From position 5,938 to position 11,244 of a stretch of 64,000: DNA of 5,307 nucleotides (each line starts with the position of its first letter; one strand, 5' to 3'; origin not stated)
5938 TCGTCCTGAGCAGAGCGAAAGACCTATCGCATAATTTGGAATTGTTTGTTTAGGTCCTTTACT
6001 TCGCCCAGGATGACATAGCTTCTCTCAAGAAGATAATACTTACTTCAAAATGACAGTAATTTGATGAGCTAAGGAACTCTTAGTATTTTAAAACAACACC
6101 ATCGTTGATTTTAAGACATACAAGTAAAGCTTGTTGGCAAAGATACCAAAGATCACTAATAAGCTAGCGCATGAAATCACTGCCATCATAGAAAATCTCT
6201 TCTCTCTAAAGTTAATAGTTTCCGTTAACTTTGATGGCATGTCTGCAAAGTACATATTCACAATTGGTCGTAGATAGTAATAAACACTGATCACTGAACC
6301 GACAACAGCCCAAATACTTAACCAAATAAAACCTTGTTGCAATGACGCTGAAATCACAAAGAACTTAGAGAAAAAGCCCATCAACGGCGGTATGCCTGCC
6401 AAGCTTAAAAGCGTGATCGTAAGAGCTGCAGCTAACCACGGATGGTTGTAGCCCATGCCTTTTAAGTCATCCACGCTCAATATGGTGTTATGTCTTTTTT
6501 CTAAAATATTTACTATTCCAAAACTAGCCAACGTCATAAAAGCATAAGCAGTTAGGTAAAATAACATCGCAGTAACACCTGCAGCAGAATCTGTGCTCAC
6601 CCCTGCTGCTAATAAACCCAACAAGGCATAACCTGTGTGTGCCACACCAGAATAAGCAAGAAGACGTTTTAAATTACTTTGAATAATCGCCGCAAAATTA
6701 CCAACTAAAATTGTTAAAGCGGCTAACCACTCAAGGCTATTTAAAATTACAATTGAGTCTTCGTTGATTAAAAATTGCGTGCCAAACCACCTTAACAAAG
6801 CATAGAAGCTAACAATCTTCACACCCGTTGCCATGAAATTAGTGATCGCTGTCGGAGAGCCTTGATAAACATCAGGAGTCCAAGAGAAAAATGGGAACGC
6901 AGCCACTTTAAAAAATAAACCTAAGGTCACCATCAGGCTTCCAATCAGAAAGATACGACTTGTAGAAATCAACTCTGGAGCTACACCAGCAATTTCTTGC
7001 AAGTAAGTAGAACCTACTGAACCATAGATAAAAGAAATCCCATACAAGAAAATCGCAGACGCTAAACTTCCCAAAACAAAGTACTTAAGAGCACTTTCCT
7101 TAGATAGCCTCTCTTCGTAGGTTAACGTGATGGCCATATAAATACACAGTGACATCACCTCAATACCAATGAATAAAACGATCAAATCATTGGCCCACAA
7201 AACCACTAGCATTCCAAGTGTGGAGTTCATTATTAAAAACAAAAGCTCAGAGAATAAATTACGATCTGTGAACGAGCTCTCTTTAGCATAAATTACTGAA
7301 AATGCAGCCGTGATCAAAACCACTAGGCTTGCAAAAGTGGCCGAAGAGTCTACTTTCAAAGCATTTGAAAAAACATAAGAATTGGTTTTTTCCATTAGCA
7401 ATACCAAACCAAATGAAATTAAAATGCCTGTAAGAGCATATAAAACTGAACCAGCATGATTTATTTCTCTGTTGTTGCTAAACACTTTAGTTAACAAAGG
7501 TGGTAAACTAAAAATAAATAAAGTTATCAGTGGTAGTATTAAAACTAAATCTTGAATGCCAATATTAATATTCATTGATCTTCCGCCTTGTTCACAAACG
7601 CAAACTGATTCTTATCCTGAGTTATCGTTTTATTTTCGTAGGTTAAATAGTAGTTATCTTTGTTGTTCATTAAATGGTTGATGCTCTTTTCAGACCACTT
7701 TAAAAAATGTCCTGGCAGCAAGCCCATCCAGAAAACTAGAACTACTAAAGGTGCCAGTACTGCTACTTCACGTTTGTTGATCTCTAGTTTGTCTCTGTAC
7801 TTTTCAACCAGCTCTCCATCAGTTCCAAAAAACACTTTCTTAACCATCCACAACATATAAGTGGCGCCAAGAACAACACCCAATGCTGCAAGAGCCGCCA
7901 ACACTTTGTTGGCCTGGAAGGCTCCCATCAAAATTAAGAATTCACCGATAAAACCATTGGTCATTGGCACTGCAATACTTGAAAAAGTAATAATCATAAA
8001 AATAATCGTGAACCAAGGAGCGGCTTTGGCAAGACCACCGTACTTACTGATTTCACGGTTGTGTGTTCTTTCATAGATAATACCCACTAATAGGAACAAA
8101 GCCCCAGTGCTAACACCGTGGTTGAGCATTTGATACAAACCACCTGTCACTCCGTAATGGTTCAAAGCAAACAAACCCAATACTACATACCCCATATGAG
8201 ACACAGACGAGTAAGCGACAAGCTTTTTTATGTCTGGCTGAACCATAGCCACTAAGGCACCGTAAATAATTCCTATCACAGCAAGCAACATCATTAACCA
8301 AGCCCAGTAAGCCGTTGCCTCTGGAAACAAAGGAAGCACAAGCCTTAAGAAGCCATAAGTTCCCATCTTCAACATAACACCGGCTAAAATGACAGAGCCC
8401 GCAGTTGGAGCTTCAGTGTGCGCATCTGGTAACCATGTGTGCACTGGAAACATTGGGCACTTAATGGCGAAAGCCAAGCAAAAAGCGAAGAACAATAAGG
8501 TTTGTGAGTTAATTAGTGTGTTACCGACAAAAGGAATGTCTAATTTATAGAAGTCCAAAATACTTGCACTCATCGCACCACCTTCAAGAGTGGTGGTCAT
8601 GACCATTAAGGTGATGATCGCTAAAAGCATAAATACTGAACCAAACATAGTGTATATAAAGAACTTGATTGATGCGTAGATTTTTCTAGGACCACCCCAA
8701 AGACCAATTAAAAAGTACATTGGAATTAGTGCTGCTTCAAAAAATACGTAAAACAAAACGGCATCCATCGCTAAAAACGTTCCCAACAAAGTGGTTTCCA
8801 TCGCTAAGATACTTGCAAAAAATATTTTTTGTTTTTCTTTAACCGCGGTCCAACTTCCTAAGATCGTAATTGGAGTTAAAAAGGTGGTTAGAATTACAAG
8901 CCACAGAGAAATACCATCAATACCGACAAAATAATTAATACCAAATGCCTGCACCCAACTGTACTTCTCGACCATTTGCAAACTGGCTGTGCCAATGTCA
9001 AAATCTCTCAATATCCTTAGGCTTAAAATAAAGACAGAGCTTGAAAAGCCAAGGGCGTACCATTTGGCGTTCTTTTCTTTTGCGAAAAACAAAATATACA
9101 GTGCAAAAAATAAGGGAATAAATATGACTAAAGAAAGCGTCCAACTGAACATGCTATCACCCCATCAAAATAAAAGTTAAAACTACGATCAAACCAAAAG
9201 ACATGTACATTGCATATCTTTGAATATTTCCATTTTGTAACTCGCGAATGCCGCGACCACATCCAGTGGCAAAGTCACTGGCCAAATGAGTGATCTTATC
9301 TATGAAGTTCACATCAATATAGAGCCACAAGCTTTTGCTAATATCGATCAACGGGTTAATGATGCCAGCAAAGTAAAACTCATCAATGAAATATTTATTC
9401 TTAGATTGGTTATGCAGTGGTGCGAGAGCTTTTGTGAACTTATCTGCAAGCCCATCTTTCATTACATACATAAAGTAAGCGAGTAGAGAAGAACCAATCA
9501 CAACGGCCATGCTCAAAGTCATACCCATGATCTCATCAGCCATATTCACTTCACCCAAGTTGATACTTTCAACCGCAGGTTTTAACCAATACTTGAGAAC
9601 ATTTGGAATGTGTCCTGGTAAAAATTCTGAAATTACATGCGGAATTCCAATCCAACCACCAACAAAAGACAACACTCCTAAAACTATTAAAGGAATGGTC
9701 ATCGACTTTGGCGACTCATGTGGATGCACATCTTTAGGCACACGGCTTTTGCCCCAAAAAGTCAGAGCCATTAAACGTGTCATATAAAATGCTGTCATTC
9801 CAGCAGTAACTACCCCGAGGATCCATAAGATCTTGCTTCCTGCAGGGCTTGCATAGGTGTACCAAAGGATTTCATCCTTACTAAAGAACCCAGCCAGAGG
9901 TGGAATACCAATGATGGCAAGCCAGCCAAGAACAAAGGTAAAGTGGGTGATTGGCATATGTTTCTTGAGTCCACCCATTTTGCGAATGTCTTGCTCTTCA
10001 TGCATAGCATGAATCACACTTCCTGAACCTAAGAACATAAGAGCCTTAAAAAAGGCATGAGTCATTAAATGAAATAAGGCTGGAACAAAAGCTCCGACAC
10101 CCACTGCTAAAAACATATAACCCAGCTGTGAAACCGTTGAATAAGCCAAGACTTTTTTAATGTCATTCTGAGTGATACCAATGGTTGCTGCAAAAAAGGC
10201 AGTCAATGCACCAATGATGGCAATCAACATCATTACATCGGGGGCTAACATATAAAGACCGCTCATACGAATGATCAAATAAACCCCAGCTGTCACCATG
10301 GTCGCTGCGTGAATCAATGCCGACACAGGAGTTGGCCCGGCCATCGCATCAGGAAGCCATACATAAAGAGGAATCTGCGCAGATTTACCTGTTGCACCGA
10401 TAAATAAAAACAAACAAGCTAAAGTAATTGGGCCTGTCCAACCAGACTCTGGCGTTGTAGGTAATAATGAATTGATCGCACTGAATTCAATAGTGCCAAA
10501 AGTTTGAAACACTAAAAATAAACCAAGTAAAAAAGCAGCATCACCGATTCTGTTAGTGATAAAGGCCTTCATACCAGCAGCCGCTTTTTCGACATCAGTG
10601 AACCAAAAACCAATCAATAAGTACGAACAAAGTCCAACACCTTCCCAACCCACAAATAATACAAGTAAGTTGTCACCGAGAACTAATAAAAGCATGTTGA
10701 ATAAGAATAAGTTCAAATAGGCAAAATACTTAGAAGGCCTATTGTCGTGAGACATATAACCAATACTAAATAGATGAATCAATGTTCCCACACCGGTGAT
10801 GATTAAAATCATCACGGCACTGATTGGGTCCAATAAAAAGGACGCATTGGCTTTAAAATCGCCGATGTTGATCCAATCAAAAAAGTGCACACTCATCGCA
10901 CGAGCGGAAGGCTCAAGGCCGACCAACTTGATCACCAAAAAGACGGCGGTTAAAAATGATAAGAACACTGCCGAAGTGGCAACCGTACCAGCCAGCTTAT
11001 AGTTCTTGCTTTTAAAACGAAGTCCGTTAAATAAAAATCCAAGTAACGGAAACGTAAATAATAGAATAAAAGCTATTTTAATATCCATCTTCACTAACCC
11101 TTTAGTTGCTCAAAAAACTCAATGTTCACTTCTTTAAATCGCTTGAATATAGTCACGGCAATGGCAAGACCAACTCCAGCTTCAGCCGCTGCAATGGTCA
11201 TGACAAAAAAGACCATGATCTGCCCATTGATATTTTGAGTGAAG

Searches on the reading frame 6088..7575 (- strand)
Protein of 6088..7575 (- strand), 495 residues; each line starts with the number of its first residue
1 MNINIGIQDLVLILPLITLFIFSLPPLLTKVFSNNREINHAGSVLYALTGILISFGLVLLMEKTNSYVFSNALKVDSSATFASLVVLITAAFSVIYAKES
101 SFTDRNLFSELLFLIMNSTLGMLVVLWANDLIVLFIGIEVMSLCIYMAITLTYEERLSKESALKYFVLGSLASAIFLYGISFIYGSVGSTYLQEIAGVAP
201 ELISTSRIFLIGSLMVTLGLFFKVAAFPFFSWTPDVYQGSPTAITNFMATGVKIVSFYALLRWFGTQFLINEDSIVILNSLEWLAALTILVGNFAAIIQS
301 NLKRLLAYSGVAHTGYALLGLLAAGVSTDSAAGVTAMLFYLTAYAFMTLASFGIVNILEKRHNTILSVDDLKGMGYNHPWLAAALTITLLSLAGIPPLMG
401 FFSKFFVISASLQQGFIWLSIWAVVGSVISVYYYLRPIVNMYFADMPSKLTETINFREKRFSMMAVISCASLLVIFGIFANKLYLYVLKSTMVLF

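Call 84: search_protein_families(library=pfam, max_evalue=0.00001, proteins=[window:6088-7575:-])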
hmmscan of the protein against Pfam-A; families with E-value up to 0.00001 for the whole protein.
window:6088-7575:- (495 aa): 1 family
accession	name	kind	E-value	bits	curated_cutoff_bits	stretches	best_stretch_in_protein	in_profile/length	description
PF00361.26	Proton_antipo_M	-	4.8e-63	213.5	21.5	1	128-430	1-294/294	NADH:quinone oxidoreductase/Mrp antiporter, TM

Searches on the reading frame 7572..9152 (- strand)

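Call 84: search_protein_families(library=pfam, max_evalue=0.00001, proteins=[window:7572-9152:-])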
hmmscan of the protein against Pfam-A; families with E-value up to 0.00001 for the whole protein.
window:7572-9152:- (526 aa): 2 families
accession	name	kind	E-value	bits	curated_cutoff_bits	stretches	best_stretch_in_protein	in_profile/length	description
PF00361.26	Proton_antipo_M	-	3e-78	263.4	21.5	1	128-427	1-292/294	NADH:quinone oxidoreductase/Mrp antiporter, TM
PF01059.23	Oxidored_q5_N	-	1e-06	29.2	22.7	1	47-123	28-108/110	NADH-ubiquinone oxidoreductase chain 4, amino terminus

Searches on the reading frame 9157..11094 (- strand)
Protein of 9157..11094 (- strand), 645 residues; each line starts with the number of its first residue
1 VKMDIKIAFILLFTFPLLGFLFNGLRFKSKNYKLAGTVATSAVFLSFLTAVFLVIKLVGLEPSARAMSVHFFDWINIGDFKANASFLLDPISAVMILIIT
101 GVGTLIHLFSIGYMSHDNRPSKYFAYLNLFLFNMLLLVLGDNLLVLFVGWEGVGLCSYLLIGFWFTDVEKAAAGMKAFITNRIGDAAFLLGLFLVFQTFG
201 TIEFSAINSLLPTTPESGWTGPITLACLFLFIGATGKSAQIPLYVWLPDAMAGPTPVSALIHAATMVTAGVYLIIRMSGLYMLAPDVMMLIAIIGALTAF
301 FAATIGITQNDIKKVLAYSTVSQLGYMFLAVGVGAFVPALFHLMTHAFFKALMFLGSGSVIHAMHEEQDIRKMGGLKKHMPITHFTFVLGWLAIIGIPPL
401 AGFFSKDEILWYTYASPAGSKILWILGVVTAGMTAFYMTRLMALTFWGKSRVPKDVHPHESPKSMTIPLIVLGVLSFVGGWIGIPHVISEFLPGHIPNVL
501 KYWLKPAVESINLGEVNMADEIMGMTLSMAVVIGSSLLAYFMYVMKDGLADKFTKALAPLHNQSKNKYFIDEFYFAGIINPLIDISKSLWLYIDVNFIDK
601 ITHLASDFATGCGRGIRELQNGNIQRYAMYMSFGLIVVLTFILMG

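Call 84: search_protein_families(library=pfam, max_evalue=0.00001, proteins=[window:9157-11094:-])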
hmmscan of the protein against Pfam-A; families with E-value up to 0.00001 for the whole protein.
window:9157-11094:- (645 aa): 3 families
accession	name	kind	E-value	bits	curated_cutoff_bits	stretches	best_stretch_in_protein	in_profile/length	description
PF00361.26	Proton_antipo_M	-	1.3e-87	294.2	21.5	1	141-434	2-294/294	NADH:quinone oxidoreductase/Mrp antiporter, TM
PF00662.26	Proton_antipo_N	-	1.4e-20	73.4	24.5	1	74-124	1-51/51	NADH-Ubiquinone oxidoreductase (complex I), chain 5 N-terminus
PF01010.25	Proton_antipo_C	-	2.2e-07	31.2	26.8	1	454-545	89-179/243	NADH-dehyrogenase subunit F, TMs, (complex I) C-terminus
